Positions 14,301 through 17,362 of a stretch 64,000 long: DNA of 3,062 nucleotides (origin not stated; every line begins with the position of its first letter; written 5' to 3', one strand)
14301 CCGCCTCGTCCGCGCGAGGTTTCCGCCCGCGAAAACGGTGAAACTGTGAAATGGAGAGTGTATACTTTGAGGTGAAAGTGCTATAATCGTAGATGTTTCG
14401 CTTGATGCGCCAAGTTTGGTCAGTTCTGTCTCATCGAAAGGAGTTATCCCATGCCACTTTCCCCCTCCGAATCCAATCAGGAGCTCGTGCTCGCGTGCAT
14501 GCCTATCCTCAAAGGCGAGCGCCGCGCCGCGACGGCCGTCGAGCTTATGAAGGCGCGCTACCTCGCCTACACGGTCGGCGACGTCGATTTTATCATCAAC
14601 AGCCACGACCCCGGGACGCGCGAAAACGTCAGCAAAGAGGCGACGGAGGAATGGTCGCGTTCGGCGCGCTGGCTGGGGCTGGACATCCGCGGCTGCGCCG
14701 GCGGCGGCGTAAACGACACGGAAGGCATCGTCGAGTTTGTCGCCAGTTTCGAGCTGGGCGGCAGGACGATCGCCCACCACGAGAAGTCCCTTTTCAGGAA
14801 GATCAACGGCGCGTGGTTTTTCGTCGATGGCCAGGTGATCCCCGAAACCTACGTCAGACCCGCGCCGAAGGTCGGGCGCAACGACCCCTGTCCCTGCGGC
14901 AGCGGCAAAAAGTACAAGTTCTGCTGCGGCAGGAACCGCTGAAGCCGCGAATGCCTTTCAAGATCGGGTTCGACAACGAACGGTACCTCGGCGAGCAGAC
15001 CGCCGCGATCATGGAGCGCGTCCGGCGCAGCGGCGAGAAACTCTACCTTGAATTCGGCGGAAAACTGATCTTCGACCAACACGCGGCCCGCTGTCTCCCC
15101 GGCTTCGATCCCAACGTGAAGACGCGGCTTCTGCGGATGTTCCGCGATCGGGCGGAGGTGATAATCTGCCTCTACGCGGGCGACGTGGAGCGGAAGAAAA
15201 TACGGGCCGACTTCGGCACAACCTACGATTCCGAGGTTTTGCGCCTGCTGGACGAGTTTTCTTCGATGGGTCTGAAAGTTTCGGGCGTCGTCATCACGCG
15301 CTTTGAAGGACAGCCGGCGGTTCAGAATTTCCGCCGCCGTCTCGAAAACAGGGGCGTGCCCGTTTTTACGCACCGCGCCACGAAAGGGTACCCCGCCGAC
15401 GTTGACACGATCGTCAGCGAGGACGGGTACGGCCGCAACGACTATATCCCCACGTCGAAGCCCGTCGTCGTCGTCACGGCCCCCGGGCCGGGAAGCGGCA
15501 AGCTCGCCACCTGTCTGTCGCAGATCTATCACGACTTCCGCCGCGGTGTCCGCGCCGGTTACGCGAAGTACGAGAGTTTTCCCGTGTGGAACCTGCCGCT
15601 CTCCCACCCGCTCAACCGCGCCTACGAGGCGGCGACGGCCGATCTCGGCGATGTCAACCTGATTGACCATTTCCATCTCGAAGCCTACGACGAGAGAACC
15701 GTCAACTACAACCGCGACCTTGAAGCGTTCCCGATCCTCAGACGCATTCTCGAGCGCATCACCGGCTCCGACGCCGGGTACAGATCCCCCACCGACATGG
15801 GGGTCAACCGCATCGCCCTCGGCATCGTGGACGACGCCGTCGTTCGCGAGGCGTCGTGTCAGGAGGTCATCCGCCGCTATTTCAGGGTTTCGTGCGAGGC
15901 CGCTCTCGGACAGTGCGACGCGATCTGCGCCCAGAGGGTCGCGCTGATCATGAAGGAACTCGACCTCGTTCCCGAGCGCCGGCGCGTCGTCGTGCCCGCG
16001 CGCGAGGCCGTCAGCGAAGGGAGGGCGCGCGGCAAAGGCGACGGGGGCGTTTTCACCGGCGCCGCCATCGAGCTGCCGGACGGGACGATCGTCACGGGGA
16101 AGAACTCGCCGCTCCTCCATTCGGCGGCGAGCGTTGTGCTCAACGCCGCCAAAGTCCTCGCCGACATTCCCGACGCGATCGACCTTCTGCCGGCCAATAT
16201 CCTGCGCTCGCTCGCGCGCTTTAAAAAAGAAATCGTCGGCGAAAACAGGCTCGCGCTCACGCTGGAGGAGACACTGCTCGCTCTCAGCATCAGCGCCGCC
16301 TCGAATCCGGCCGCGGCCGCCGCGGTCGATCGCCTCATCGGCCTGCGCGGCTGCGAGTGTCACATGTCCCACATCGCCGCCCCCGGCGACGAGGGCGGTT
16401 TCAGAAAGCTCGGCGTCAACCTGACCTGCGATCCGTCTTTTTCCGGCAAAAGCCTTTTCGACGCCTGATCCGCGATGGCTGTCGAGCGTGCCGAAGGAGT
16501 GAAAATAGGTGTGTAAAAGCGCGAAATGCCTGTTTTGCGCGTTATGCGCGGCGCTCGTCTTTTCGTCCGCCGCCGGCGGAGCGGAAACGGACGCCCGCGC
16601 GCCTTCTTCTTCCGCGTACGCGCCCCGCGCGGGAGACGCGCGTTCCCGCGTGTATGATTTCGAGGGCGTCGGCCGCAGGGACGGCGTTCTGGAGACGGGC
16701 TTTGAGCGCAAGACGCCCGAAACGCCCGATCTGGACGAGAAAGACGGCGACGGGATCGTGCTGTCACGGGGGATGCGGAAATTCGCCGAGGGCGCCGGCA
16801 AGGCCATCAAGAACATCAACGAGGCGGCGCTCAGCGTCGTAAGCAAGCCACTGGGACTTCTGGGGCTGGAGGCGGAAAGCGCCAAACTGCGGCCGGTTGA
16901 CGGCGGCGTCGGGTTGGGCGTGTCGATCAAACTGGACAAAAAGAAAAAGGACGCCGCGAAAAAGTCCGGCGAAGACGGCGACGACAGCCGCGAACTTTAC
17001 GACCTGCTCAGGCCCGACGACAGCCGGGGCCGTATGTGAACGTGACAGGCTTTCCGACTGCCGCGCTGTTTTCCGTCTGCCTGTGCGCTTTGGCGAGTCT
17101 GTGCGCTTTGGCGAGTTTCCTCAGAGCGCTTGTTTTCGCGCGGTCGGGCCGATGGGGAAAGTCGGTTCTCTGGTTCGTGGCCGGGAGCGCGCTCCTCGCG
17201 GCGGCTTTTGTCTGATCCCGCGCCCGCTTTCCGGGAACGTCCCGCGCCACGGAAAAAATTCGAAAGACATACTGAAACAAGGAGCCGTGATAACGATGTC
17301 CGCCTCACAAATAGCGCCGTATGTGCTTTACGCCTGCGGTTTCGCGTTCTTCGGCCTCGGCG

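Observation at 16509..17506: Unannotated mini-operon: secreted protein plus two paralogous membrane microproteins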

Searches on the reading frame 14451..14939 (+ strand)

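Call 3: search_protein_families(library=pfam, proteins=[window:14451-14939:+], max_evalue=1)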
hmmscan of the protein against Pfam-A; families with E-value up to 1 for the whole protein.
window:14451-14939:+ (163 aa): 2 families
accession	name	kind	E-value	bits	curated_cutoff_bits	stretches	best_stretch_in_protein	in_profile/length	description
PF17775.7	YchJ_M-like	-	1.9e-26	93.2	22.7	1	28-127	1-99/99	YchJ, middle NTF2-like domain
PF02810.21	SEC-C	-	3.8e-09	36.7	20.4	1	143-161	1-19/19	SEC-C motif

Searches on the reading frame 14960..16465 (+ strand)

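Call 3: search_protein_families(library=pfam, proteins=[window:14960-16465:+], max_evalue=1)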
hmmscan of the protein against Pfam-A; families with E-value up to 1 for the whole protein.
window:14960-16465:+ (502 aa): 3 families
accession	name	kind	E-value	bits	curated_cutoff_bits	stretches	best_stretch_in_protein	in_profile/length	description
PF08903.17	DUF1846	-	1.4e-158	527.4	27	1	2-334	1-332/333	Domain of unknown function DUF1846, N-terminal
PF20921.3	DUF1846_C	-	1.1e-48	165.3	27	1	340-500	2-153/153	Domain of unknown function DUF1846, C-terminal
PF01656.29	CbiA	-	0.089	13.2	25.4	1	76-136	55-106/125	CobQ/CobB/MinD/ParA nucleotide binding domain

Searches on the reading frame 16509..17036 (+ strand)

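Call 3: search_protein_families(library=pfam, proteins=[window:16509-17036:+], max_evalue=1)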
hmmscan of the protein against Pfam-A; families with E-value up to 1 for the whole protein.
window:16509-17036:+ (176 aa): 0 families

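Call 4: search_protein_families(library=ncbifam, proteins=[window:16509-17036:+], max_evalue=1)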
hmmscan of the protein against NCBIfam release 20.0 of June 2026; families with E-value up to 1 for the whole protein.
window:16509-17036:+ (176 aa): 1 family
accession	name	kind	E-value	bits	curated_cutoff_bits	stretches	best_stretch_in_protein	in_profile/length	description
NF033847.1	MCP_Sipho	equivalog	0.13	11.4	75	1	22-111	97-177/549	major capsid protein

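Call 39: search_protein_families(library=phrogs, proteins=[window:16509-17036:+], max_evalue=1)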
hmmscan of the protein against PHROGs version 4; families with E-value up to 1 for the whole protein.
window:16509-17036:+ (176 aa): 0 families

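Call 63: search_protein_families(library=padloc, proteins=[window:16509-17036:+], max_evalue=1)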
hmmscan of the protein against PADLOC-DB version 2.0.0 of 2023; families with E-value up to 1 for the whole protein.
window:16509-17036:+ (176 aa): 0 families

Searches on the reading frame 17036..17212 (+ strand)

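Call 3: search_protein_families(library=pfam, proteins=[window:17036-17212:+], max_evalue=1)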
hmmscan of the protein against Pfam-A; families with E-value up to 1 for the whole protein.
window:17036-17212:+ (59 aa): 0 families

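Call 4: search_protein_families(library=ncbifam, proteins=[window:17036-17212:+], max_evalue=1)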
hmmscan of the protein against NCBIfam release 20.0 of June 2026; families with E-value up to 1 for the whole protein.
window:17036-17212:+ (59 aa): 0 families

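Call 39: search_protein_families(library=phrogs, proteins=[window:17036-17212:+], max_evalue=1)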
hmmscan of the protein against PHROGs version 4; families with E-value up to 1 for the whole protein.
window:17036-17212:+ (59 aa): 1 family
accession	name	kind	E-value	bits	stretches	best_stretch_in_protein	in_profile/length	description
phrog_24911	-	unknown function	0.085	14.3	1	6-46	15-55/68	-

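Call 63: search_protein_families(library=padloc, proteins=[window:17036-17212:+], max_evalue=1)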
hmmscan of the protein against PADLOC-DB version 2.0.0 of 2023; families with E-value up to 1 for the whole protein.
window:17036-17212:+ (59 aa): 0 families
